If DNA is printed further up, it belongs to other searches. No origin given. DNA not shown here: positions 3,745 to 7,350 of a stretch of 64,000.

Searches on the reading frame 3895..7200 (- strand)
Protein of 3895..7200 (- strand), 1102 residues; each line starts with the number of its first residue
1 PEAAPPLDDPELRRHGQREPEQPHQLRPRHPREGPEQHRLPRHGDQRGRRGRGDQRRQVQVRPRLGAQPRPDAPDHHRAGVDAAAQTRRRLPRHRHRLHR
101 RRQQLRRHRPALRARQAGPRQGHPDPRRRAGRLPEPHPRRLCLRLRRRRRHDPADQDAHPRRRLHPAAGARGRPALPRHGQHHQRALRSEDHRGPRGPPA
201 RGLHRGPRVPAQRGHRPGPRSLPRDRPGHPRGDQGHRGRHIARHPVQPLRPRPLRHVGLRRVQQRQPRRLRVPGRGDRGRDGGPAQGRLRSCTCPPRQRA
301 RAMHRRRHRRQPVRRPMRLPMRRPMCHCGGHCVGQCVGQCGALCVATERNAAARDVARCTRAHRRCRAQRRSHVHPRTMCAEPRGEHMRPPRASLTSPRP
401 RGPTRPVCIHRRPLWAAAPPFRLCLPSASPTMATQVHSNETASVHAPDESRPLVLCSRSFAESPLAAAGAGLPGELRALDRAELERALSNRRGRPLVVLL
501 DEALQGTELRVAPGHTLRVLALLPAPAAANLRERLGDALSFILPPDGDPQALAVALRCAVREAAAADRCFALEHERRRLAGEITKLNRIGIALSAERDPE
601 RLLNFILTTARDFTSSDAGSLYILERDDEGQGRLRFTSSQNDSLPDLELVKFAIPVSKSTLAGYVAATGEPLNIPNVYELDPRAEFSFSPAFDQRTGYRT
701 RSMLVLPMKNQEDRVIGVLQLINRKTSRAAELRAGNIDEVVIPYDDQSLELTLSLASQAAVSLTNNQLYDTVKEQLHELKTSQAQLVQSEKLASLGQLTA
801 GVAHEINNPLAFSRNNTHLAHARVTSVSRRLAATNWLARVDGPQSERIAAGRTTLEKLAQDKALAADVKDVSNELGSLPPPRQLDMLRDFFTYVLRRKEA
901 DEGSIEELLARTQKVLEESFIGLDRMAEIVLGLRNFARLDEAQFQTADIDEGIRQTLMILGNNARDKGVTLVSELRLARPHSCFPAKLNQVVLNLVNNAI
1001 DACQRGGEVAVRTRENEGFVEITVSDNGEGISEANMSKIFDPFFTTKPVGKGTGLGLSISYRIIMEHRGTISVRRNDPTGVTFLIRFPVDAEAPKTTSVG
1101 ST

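Call 46: search_protein_families(library=pfam, proteins=[window:3895-7200:-], max_evalue=0.001)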
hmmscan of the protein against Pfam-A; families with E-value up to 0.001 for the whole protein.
window:3895-7200:- (1102 aa): 6 families
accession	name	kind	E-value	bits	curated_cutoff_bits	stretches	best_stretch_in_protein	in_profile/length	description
PF02518.31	HATPase_c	-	6.5e-26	91.4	26.4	1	986-1090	4-110/111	Histidine kinase-, DNA gyrase B-, and HSP90-like ATPase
PF01590.32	GAF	-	2.9e-14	54.2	22.4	1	598-763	1-133/133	GAF domain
PF13492.12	GAF_3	-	1.1e-06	29.6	27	1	599-764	2-128/129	GAF domain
PF13589.12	HATPase_c_3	-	1.1e-05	26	25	1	988-1041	3-55/137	Histidine kinase-, DNA gyrase B-, and HSP90-like ATPase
PF14501.12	HATPase_c_5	-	5.5e-05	23.5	22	1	988-1077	6-92/102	GHKL domain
PF00512.31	HisKA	-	0.00016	22.1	26.9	0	795-820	2-27/66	His Kinase A (phospho-acceptor) domain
